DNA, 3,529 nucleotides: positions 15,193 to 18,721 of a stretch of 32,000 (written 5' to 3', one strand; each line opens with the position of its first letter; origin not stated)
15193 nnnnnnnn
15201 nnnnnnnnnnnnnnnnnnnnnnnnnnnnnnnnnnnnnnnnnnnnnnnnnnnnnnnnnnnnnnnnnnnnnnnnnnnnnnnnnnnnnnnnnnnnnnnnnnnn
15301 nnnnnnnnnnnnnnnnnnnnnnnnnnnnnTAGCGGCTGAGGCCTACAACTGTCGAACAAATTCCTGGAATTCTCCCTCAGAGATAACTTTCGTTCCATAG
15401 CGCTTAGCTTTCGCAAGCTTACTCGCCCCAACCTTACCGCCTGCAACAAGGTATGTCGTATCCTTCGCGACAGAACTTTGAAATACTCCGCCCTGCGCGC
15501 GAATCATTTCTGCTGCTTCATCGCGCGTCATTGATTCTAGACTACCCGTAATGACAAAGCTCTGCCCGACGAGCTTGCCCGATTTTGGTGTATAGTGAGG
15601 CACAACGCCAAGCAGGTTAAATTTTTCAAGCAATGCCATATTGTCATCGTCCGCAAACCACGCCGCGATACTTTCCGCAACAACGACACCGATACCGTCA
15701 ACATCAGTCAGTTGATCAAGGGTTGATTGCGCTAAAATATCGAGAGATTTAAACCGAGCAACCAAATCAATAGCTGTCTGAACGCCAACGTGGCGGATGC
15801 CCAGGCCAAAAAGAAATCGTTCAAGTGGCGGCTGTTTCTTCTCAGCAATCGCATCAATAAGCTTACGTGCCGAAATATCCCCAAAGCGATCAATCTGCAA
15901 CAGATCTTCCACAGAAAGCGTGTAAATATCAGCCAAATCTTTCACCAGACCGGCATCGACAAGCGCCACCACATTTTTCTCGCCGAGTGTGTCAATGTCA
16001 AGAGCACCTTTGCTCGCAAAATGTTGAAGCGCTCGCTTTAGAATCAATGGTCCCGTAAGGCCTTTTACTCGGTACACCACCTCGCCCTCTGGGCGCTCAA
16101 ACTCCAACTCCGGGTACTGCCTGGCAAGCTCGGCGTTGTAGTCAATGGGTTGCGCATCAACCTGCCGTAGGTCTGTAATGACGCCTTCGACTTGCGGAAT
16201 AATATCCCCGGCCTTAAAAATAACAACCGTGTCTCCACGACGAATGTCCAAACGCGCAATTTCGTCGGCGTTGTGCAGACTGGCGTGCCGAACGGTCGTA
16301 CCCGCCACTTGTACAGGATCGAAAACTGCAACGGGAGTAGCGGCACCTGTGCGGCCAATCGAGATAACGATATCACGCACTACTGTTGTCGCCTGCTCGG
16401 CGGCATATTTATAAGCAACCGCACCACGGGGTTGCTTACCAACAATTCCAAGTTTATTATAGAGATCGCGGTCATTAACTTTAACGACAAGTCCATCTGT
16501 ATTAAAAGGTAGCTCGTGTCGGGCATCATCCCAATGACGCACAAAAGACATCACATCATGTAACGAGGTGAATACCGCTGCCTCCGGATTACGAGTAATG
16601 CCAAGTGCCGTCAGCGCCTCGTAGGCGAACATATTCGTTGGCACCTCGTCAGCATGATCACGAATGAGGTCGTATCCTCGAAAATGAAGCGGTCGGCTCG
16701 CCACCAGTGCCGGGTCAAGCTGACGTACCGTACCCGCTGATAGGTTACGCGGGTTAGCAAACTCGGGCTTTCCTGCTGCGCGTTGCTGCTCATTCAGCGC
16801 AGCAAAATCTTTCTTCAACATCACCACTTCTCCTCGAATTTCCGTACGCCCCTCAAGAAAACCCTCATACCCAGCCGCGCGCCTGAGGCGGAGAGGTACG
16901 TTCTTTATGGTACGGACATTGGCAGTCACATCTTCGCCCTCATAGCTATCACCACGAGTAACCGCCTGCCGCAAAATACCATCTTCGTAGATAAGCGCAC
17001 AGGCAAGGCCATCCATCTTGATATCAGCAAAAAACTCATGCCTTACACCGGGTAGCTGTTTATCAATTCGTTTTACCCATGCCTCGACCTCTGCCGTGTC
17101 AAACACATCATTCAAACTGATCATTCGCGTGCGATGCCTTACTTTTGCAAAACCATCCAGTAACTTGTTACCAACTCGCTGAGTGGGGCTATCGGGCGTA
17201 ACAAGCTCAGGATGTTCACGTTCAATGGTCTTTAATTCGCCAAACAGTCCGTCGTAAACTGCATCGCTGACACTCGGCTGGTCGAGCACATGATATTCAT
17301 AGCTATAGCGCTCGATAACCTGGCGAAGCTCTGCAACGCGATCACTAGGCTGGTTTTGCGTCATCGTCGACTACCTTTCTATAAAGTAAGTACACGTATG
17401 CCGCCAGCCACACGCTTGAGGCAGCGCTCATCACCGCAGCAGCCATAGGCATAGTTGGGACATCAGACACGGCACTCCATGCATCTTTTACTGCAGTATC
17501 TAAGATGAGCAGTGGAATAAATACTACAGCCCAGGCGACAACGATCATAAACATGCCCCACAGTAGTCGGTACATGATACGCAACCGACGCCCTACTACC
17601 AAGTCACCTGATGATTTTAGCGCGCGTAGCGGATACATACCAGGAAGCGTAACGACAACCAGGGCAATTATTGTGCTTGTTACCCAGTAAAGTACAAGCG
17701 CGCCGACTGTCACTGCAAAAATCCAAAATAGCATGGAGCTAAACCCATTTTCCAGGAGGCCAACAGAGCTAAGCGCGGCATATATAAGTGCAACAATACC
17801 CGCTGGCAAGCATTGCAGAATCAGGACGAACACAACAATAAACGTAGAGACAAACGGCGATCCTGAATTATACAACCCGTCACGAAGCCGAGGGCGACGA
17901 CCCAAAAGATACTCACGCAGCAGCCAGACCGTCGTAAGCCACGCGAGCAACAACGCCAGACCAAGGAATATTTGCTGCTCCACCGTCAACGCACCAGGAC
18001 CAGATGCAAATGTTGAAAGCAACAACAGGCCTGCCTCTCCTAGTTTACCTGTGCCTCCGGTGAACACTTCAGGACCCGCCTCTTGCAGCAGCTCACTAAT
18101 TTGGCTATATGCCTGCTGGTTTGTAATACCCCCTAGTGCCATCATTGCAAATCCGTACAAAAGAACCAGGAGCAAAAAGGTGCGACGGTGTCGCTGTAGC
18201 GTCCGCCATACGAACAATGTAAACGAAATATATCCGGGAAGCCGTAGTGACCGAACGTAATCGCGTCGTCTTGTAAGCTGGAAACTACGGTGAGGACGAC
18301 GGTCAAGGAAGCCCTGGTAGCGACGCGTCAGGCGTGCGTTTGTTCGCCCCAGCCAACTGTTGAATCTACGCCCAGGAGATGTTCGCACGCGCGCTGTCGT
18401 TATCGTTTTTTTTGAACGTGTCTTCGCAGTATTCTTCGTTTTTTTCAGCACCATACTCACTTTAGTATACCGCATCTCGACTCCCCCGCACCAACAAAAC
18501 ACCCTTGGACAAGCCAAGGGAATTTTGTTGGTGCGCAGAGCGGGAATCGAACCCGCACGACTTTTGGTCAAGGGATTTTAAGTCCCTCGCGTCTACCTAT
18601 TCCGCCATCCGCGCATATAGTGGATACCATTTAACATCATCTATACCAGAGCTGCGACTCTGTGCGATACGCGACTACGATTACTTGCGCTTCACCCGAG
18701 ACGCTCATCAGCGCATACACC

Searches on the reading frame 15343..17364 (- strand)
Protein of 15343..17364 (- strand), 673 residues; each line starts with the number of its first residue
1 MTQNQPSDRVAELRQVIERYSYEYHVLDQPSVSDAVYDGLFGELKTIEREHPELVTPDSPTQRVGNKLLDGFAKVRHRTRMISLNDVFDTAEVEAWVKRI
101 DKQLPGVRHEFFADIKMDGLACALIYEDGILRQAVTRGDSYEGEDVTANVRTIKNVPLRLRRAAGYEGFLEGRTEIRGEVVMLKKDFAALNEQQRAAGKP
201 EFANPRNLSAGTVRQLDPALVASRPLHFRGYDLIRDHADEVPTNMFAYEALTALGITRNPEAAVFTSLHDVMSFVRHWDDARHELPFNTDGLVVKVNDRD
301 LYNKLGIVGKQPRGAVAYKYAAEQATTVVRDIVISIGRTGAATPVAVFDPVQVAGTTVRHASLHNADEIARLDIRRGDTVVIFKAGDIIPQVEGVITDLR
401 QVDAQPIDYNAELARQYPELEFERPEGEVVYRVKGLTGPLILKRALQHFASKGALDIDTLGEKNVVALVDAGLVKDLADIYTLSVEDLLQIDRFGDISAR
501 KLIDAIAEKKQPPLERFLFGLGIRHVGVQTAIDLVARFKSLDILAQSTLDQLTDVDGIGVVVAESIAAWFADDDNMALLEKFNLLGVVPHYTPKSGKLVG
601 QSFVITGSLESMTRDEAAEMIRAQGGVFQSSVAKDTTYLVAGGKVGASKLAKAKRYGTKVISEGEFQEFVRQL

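Call 4: search_protein_families(library=pfam, proteins=[window:15343-17364:-], max_evalue=0.01)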
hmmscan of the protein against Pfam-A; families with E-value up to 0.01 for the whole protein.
window:15343-17364:- (673 aa): 8 families
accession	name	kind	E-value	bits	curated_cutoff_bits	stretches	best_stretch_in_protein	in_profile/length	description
PF01653.23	DNA_ligase_aden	-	3.6e-78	263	27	1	71-323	3-253/253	NAD-dependent DNA ligase adenylation domain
PF03120.22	DNA_ligase_OB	-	2e-30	104.9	32.9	1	326-401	1-76/79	NAD-dependent DNA ligase OB-fold domain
PF12826.13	HHH_2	-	1.5e-22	79.9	27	1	516-578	1-63/64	Helix-hairpin-helix motif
PF00533.33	BRCT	-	5.8e-13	49.3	21.3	1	594-668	2-76/78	BRCA1 C Terminus (BRCT) domain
PF14520.12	HHH_5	-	1.3e-11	45.2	27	2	455-507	5-56/57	Helix-hairpin-helix domain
PF22745.1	Nlig-Ia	-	3.6e-05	24.8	27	1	7-56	3-52/92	DNA ligase-like, N-terminal NAD+-binding domain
PF12738.14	PTCB-BRCT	-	7.1e-05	23.2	22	1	609-662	8-60/63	twin BRCT domain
PF00633.29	HHH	-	0.0064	16.7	24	0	548-568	9-29/30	Helix-hairpin-helix motif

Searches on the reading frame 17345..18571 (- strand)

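Call 4: search_protein_families(library=pfam, proteins=[window:17345-18571:-], max_evalue=0.01)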
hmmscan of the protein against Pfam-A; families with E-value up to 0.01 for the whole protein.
window:17345-18571:- (408 aa): 1 family
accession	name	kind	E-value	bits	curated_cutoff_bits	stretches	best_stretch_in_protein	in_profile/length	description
PF10110.14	GPDPase_memb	-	0.0012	18.1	29.6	1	278-403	160-289/321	Membrane domain of glycerophosphoryl diester phosphodiesterase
